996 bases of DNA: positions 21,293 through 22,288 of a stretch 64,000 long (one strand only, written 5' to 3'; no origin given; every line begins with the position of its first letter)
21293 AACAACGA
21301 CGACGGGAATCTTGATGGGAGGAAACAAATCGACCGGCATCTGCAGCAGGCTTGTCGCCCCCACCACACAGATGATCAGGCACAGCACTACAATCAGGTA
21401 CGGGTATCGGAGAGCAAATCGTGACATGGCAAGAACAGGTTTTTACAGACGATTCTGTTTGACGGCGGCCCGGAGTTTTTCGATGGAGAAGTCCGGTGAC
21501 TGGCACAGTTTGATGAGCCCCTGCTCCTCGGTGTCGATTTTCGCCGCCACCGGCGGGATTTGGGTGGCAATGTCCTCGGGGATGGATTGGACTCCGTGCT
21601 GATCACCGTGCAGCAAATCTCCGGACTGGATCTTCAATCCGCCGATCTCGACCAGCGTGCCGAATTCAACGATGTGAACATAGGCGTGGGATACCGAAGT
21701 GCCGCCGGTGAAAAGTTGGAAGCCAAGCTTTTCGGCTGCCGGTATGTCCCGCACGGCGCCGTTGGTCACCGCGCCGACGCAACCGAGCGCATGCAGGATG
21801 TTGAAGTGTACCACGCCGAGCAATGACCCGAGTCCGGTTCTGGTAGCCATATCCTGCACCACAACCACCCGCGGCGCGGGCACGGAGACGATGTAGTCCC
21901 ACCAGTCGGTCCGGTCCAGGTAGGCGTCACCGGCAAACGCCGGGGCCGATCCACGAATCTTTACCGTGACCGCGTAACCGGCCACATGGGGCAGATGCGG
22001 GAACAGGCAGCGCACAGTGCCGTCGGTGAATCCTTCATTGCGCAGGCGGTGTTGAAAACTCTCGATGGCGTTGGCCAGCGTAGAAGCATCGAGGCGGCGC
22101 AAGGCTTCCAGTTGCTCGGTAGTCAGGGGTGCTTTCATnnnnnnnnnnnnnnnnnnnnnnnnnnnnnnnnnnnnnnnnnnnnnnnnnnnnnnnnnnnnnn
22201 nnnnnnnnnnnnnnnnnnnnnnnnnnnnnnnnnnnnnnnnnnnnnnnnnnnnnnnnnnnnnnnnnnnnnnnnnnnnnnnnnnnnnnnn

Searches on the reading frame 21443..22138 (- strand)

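Call 63: search_protein_families(library=pfam, proteins=[window:21443-22138:-], max_evalue=0.00001)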
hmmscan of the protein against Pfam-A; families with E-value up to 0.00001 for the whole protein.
window:21443-22138:- (231 aa): 1 family
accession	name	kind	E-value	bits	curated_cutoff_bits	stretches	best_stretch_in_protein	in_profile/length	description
PF03737.21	RraA-like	-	3.7e-19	69.9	24.5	1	28-183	8-150/152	Aldolase/RraA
